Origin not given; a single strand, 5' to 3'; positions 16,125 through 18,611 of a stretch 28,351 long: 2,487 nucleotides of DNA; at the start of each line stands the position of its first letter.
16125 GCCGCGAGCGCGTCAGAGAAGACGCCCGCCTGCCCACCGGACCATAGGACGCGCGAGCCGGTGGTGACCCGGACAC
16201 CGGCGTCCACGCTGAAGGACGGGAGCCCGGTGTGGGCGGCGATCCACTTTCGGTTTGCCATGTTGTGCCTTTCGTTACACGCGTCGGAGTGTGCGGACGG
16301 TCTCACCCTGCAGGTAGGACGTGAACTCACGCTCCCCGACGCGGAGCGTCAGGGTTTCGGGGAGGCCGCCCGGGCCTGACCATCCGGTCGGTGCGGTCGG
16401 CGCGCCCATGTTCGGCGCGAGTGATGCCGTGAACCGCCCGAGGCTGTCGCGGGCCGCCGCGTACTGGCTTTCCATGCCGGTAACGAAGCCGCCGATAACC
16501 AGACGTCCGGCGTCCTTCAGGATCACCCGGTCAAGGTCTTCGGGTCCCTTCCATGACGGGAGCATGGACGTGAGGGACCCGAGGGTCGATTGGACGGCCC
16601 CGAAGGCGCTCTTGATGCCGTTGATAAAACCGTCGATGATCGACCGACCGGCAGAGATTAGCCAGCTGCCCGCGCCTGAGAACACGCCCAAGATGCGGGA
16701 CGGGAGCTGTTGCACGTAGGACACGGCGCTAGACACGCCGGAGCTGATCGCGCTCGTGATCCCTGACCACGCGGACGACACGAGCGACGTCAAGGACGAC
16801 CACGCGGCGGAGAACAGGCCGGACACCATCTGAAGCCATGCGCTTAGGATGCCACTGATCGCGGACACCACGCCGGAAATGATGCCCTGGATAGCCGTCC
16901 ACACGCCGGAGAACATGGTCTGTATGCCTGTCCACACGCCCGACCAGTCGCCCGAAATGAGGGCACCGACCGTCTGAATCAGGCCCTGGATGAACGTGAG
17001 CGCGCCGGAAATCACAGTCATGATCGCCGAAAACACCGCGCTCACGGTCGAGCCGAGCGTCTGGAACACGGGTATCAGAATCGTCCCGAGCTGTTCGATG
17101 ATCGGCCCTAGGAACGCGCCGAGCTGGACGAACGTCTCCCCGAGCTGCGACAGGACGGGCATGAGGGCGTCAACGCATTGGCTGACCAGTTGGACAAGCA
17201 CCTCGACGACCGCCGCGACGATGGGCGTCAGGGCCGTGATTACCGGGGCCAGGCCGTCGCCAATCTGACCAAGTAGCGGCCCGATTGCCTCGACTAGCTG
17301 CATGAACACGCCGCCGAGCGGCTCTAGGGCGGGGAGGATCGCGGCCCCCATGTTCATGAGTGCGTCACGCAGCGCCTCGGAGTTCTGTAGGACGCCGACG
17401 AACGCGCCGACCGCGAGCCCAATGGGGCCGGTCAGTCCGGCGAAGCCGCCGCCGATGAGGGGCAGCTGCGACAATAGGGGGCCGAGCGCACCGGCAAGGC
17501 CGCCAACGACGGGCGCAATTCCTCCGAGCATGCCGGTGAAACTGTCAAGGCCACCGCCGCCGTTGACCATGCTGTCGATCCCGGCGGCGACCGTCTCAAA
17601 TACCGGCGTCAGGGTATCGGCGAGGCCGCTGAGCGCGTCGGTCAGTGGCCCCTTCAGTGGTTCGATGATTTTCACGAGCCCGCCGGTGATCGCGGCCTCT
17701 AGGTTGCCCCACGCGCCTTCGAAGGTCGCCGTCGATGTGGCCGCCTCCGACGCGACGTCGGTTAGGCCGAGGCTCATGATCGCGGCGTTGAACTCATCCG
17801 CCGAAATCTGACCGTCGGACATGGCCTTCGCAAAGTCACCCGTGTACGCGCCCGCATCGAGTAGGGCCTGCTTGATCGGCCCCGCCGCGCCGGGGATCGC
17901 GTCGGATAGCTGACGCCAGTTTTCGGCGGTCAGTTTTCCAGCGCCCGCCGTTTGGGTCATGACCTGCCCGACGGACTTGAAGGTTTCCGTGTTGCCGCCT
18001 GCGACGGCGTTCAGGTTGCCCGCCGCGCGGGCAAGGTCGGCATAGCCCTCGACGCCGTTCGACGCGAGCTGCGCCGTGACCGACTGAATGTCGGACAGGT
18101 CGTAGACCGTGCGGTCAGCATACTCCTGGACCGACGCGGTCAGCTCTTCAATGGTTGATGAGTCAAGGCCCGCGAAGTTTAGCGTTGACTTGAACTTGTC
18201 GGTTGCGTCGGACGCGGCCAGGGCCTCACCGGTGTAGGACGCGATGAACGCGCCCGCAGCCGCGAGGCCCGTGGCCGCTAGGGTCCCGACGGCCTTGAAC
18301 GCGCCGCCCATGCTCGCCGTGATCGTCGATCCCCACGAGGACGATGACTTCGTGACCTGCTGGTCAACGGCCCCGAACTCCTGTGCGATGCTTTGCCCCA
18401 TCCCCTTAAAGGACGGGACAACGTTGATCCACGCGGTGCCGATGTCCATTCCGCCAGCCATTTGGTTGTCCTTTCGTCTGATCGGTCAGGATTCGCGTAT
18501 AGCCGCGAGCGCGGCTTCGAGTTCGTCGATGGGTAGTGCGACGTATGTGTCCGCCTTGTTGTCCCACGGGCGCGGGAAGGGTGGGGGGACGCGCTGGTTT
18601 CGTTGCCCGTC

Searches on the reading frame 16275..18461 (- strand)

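Call 50: search_protein_families(library=phrogs, proteins=[window:16275-18461:-], max_evalue=0.001)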
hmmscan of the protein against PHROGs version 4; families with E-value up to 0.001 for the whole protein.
window:16275-18461:- (728 aa): 30 families (the best 25 are shown)
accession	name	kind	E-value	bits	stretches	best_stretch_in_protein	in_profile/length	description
phrog_58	-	tail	6.4e-79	267.7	1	34-687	289-1009/1544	tail length tape measure protein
phrog_305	-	tail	3.7e-67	228.8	1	271-696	339-768/1001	tail length tape measure protein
phrog_1204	-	tail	6.5e-35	121.4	3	21-359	150-488/1483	tail protein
phrog_5493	-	tail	1.4e-32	114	1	146-685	446-1031/1102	tail length tape measure protein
phrog_991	-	tail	3.7e-28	98.7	1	41-628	350-826/1966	tail length tape measure protein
phrog_167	-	tail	3.8e-26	92.2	1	33-625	303-928/1555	tail length tape measure protein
phrog_1272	-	tail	1.6e-25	90.1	2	237-573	522-871/1606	tail length tape measure protein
phrog_7972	-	unknown function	1.2e-21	78.3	2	26-299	25-301/687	-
phrog_1686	-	tail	1.9e-20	73.4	1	18-550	73-508/1224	tail length tape measure protein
phrog_4200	-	tail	8.4e-20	71.8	1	322-633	195-513/732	tail length tape measure protein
phrog_971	-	lysis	1e-19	71.8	2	60-626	121-681/1338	endolysin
phrog_6090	-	tail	3.2e-17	62.5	1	266-638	705-1087/1853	tail length tape measure protein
phrog_4197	-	tail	3.1e-15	56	1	16-628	555-1097/1783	tail length tape measure protein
phrog_1535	-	tail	3.5e-15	56.2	1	55-660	643-1060/1152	tail length tape measure protein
phrog_17020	-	unknown function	7.4e-14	52.7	1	458-630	36-214/353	-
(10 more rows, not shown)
